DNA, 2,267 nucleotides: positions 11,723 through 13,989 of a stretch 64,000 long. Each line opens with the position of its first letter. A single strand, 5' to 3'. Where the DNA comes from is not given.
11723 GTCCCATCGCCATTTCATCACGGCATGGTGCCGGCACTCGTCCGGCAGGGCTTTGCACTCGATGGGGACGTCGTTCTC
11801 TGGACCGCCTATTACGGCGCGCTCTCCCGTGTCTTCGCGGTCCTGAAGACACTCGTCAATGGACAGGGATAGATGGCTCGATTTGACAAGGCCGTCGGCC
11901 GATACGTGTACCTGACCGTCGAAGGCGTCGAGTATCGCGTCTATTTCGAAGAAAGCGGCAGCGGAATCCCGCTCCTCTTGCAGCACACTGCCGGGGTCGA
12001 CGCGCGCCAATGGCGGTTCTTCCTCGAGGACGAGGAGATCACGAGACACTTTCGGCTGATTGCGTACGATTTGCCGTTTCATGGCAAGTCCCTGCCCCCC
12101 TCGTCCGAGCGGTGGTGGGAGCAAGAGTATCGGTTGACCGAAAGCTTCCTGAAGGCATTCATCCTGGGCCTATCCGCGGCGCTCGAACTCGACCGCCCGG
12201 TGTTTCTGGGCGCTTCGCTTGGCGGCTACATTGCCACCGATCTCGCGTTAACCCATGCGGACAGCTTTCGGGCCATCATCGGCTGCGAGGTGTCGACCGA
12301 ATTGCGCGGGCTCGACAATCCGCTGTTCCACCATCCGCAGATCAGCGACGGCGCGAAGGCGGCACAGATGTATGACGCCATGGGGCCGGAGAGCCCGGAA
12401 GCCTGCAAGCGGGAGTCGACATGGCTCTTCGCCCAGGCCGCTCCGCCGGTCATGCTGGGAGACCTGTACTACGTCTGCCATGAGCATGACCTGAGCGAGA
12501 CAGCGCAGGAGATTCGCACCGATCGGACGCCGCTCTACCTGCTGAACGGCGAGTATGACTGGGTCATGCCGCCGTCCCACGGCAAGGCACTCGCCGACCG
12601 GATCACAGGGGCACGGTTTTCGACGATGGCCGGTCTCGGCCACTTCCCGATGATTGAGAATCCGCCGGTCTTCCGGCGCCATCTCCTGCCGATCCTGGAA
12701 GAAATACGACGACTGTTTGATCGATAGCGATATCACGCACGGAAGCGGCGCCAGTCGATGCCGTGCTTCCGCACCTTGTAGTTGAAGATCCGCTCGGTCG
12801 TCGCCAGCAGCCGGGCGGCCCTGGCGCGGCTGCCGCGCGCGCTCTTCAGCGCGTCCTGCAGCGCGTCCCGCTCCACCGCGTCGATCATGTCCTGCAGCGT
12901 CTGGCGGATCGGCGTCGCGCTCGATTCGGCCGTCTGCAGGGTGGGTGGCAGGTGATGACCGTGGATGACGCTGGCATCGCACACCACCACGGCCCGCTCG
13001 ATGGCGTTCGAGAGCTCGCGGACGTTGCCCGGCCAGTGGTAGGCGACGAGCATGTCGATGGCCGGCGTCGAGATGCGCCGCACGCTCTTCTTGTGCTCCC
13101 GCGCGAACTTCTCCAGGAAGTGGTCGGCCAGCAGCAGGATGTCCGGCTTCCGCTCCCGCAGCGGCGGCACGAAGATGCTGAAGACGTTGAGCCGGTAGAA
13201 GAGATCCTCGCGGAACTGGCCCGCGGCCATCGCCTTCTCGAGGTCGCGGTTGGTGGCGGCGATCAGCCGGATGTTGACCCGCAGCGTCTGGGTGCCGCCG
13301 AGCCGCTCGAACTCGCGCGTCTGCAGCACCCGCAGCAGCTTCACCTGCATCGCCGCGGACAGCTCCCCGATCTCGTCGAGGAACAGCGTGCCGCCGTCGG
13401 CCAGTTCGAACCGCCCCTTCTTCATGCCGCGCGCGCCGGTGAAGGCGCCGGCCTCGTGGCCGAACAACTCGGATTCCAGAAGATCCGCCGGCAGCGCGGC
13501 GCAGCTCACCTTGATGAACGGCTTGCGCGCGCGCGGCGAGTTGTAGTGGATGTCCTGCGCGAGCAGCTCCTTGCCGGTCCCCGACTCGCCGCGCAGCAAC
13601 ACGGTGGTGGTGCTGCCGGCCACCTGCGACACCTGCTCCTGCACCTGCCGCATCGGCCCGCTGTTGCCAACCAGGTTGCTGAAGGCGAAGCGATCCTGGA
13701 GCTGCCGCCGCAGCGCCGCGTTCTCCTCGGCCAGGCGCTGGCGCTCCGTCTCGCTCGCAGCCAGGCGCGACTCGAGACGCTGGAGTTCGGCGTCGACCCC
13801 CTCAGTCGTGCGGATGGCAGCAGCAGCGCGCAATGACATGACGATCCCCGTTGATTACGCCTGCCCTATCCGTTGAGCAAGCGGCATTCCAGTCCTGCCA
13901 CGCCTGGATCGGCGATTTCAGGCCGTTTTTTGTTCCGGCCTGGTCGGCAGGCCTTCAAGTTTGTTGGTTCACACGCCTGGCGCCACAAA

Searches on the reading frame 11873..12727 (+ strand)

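Call 36: search_protein_families(library=pfam, proteins=[window:11873-12727:+], max_evalue=0.00001)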
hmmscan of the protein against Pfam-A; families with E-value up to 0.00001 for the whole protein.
window:11873-12727:+ (284 aa): 3 families
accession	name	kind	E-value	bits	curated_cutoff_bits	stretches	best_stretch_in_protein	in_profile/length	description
PF00561.26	Abhydrolase_1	-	1.6e-17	64.4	25.8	1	33-140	2-102/245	alpha/beta hydrolase fold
PF12697.13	Abhydrolase_6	-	6.1e-15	56.9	26.3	1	38-266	5-213/217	Alpha/beta hydrolase family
PF12146.15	Hydrolase_4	-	3.1e-07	30.4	27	0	60-137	32-106/239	Serine aminopeptidase, S33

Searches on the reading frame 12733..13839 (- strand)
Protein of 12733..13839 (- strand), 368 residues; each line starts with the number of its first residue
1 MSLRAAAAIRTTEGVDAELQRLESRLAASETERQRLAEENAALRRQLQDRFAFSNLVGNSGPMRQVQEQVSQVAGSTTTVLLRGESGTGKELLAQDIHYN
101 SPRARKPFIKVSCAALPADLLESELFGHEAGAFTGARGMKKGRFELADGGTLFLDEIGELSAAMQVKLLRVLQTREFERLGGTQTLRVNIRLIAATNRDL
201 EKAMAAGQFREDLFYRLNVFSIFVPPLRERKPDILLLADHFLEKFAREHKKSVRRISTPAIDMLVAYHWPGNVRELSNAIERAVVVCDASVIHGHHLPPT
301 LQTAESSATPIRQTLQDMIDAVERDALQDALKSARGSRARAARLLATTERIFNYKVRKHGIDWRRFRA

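Call 11: search_protein_families(library=pfam, proteins=[window:12733-13839:-], max_evalue=0.001)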
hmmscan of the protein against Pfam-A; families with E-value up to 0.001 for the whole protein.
window:12733-13839:- (368 aa): 7 families
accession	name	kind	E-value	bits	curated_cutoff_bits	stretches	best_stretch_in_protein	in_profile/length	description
PF00158.32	Sigma54_activat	-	3.3e-72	242.1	20.2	1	56-222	1-167/168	Sigma-54 interaction domain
PF25601.1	AAA_lid_14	-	5e-30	103.6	27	1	228-310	1-83/87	AAA+ ATPase lid domain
PF14532.12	Sigma54_activ_2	-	2.9e-24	86.3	25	1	57-227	1-138/138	Sigma-54 interaction domain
PF07728.20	AAA_5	-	4.7e-08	33.6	22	1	80-198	2-123/139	AAA domain (dynein-related subfamily)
PF02954.25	HTH_8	-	1.5e-05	25.1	22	1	321-356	4-39/42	Bacterial regulatory protein, Fis family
PF01078.27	Mg_chelatase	-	2.3e-05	24.3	20.3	0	135-197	93-157/207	Magnesium chelatase, subunit ChlI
PF00004.35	AAA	-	0.00083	20.2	21.2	0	80-204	1-118/131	ATPase family associated with various cellular activities (AAA)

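Call 57: find_related_loci(query=window:12733-13839:-, collection=genome_contigs, flank=6000)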
Query window:12733-13839:- (368 aa) in genome_contigs; peptide patterns used: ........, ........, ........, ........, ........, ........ (x = any residue, [..] = any of these).
227 stretches matched a pattern; 76 encode a relative of the query (tblastn E <= 1e-3); 76 distinct loci.
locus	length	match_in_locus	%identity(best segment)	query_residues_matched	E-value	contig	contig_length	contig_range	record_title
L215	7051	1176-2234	75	16-368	0e+0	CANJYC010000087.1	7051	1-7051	MAG: Acidobacteria bacterium isolate RH-26jul17-107 genome assembly, contig: RH-26jul17-C29706, whole genome shotgun seq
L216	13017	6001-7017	73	30-368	1e-170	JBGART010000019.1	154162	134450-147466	MAG: Myxococcaceae bacterium isolate MAG_MBR_H10.11 MBRH10-11_opera_contig_430, whole genome shotgun sequence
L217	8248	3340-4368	69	24-368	3e-155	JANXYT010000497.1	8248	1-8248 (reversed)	MAG: Holophagaceae bacterium isolate GL140_3_metabat_73_sub GL140_3_k141_3327155, whole genome shotgun sequence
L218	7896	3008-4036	68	24-368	7e-155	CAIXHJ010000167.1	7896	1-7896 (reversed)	MAG: uncultured Holophagaceae bacterium isolate AlinenSedimentsD2_bin-1623 genome assembly, contig: bin-1623:167/553, wh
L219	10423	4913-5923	65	30-366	1e-154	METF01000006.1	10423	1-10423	MAG: candidate division KSB1 bacterium RBG_16_48_16 RBG_16_scaffold_104388, whole genome shotgun sequence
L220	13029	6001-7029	68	24-368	2e-154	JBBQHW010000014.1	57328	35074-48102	MAG: Holophagales bacterium isolate Co_metawrap_879 Cmw_879_k141_15126884_length_57328_cov_18.9975, whole genome shotgun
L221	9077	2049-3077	68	24-368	5e-153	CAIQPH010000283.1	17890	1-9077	MAG: uncultured Holophagaceae bacterium isolate VK_bin-2000 genome assembly, contig: bin-2000:283/328, whole genome shot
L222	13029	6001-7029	68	24-368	3e-152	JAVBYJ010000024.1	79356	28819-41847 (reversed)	MAG: Geothrix sp. isolate GS30 265, whole genome shotgun sequence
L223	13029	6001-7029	68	24-368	2e-151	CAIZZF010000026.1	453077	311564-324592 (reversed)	MAG: uncultured Holophagaceae bacterium isolate A-3_bin-170 genome assembly, contig: bin-170:26/30, whole genome shotgun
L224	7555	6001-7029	68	24-368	3e-150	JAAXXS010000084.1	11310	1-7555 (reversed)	MAG: Holophagaceae bacterium isolate W9_Combined_metabat2_127 W9_Combined_metabat2_127_NODE_3242, whole genome shotgun s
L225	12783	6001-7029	68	24-368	8e-150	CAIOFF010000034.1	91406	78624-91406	MAG: uncultured Holophagaceae bacterium isolate MJ3_bin-213 genome assembly, contig: bin-213:34/70, whole genome shotgun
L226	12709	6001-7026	67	24-367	8e-150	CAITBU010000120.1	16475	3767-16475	MAG: uncultured Holophagaceae bacterium isolate Ja1-D4_bin-432 genome assembly, contig: bin-432:120/526, whole genome sh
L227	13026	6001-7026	67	24-367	8e-150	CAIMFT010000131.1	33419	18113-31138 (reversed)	MAG: uncultured Holophagaceae bacterium isolate Ki2-D4_bin-0103 genome assembly, contig: bin-0103:131/212, whole genome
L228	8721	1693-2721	68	24-368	1e-149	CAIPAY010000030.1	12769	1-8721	MAG: uncultured Holophagaceae bacterium isolate AM-lipid-02-D6_bin-099 genome assembly, contig: bin-099:030/267, whole g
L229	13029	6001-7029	66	24-368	2e-148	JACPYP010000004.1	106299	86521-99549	MAG: Acidobacteria bacterium isolate NC_groundwater_866_Pr1_S2p5_66_120 Montesol18_S2p5_coassembly_scaffold_153466, whol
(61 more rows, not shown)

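Call 58: search_protein_families(library=ncbifam, proteins=[window:12733-13839:-], max_evalue=1e-10)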
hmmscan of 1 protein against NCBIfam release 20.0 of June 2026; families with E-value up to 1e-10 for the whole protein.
window:12733-13839:- (368 aa): 25 families
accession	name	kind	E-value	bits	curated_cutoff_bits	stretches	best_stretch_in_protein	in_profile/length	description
TIGR01817.1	nifA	equivalog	7.4e-126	421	528.85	1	23-298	166-439/534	nif-specific transcriptional activator NifA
NF008469.0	PRK11361.1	equivalog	1e-119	400.3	714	1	34-362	123-457/461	acetoacetate metabolism transcriptional regulator AtoC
NF041552.1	TF_PrdR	equivalog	1.3e-105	353.9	795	1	9-358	228-575/577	sigma-54 dependent transcriptional regulator PrdR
NF003451.0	PRK05022.1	equivalog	3.8e-104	349.2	476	1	27-349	164-498/512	nitric oxide reductase transcriptional regulator NorR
TIGR02915.1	PEP_resp_reg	equivalog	2.2e-103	346.5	502.6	1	34-361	120-444/445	PEP-CTERM-box response regulator transcription factor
NF038308.1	RNA_repair_RtcR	equivalog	1.3e-100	337.8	650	1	24-360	150-517/530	RNA repair transcriptional activator RtcR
TIGR01818.1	ntrC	equivalog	2.6e-96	323.2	558.6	1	48-333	128-413/463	nitrogen regulation protein NR(I)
NF007689.0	PRK10365.1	equivalog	5.9e-95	318.6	760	1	54-353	139-436/441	sigma-54-dependent response regulator transcription factor ZraR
NF050807.1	TransRegFlbDCaul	equivalog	2.3e-93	313.5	750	1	55-358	119-437/454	sigma-54-dependent transcriptional regulator FlbD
NF011958.0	PRK15429.1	equivalog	3.2e-91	307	830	1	30-320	352-644/692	formate hydrogenlyase transcriptional activator FlhA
TIGR02974.1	phageshock_pspF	equivalog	3.5e-91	305.9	443.55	1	56-288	1-234/336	phage shock protein operon transcriptional activator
NF011695.0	PRK15115.1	equivalog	1.3e-90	304.3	763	1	49-366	130-443/445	two-component system response regulator GlrR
NF041906.1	V4R_TF_MobR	exception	6.8e-89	298.8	999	1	46-358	224-543/544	phenol degradation transcriptional regulator MobR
TIGR02329.1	propionate_PrpR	equivalog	3.6e-86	289.9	499.2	1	30-347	187-515/526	propionate catabolism operon regulatory protein PrpR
NF011953.0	PRK15424.1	equivalog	3.4e-83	280.1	703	1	34-350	199-525/538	propionate catabolism operon regulatory protein PrpR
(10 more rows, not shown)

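Call 59: search_solved_structures(query=window:12733-13839:-, max_evalue=1e-20)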
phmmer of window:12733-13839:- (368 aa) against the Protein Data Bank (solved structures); distinct sequences matched with E-value up to 1e-20: 35.
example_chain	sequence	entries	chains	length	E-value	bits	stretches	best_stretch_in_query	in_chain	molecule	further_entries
9qq6_C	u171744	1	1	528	3.4e-97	328.9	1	22-365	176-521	Nif-specific regulatory protein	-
1ojl_A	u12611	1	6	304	6e-89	301.8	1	54-352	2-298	TRANSCRIPTIONAL REGULATORY PROTEIN ZRAR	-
8p53_C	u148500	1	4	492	7.6e-83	281.8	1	40-320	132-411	Transcriptional regulator FleQ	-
5exx_A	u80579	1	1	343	2.3e-81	276.9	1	52-323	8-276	Transcriptional regulator FleQ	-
6jdi_A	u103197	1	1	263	5.2e-81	275.7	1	53-300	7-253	Nitrogen assimilation regulatory protein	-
4l4u_A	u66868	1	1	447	1.8e-80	274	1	30-361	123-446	Transcriptional regulator (NtrC family)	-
8pb9_D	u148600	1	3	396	1.8e-80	273.9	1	40-299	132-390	Transcriptional regulator FleQ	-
5exp_A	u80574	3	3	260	2.5e-80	273.5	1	52-299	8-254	Transcriptional regulator FleQ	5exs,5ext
6j7e_A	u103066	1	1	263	2.6e-80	273.4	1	53-300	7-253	Nitrogen assimilation regulatory protein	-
7ejw_C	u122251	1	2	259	2.9e-80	273.2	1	53-299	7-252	Transcriptional regulator FleQ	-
6jdl_A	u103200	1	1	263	6.8e-80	272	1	53-300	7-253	Nitrogen assimilation regulatory protein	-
1ny5_A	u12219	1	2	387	4.6e-79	269.3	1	30-292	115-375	transcriptional regulator (NtrC family)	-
26jl_A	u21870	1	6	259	6.2e-79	268.9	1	54-300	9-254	Flagellar regulatory protein A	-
3dzd_A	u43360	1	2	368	2.9e-78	266.7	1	56-292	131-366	Transcriptional regulator (NtrC family)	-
4ly6_A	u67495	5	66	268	4.3e-78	266.1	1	36-292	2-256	Transcriptional regulator (NtrC family)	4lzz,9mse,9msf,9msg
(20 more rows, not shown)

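Call 63: search_protein_families(library=pfam, proteins=[L220:5494-7035:+, L220:7215-7559:+, L220:7549-8547:+, L220:8570-10330:+, L220:10871-12088:+, L220:4185-5411:+, L220:2803-4188:+], max_evalue=0.0001)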
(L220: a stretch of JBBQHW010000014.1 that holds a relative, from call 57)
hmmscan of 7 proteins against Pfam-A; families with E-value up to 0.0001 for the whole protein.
L220:5494-7035:+ (513 aa): 8 families
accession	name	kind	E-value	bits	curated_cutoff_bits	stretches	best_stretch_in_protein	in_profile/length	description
PF00158.32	Sigma54_activat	-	5.3e-74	247.9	20.2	1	200-366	1-167/168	Sigma-54 interaction domain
PF25601.1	AAA_lid_14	-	1.7e-29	101.9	27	1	372-451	1-80/87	AAA+ ATPase lid domain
PF14532.12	Sigma54_activ_2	-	1.2e-23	84.3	25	1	201-371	1-138/138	Sigma-54 interaction domain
PF01590.32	GAF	-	2.9e-13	50.9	22.4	1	25-166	2-132/133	GAF domain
PF13185.12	GAF_2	-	1e-11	45.6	28.6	1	23-167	2-135/136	GAF domain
PF02954.25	HTH_8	-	5.4e-10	39.3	22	1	463-503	2-42/42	Bacterial regulatory protein, Fis family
PF07728.20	AAA_5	-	8.4e-08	32.7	22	1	224-342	2-123/139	AAA domain (dynein-related subfamily)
PF01078.27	Mg_chelatase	-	2e-05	24.6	20.3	0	282-314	96-128/207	Magnesium chelatase, subunit ChlI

L220:7215-7559:+ (114 aa): 0 families

L220:7549-8547:+ (332 aa): 1 family
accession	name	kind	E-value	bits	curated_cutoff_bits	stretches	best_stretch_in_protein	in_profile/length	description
PF09694.16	Gcw_chp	-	9.1e-35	121.1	24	1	63-332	8-230/230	Bacterial protein of unknown function (Gcw_chp)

L220:8570-10330:+ (586 aa): 1 family
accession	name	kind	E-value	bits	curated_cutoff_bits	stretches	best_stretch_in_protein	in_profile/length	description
PF00909.26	Ammonium_transp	-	8e-111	371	23.2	1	139-562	1-399/399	Ammonium Transporter Family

L220:10871-12088:+ (405 aa): 2 families
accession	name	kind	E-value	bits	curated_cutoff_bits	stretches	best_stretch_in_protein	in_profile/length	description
PF00294.29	PfkB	-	9.9e-41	140.5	25.8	1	90-392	3-300/302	pfkB family carbohydrate kinase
PF08543.17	Phos_pyr_kin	-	1e-06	28.7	27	1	266-375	114-225/246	Phosphomethylpyrimidine kinase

L220:4185-5411:+ (408 aa): 3 families
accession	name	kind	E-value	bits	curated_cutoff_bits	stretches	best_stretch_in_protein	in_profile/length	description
PF07969.17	Amidohydro_3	-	1.4e-11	45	29.7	1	335-397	403-471/472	Amidohydrolase family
PF01979.26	Amidohydro_1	-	2.5e-10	40.6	25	1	329-397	262-345/345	Amidohydrolase family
PF22039.1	HUTI_composite_bact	-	6.9e-05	22.8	25.5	0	38-56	1-19/26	Imidazolonepropionase-like composite domain, bacteria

L220:2803-4188:+ (461 aa): 2 families
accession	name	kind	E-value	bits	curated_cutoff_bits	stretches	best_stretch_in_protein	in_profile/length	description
PF07969.17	Amidohydro_3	-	6.3e-21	75.8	29.7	1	256-424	305-472/472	Amidohydrolase family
PF01979.26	Amidohydro_1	-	1.2e-16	61.3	25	1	97-418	1-331/345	Amidohydrolase family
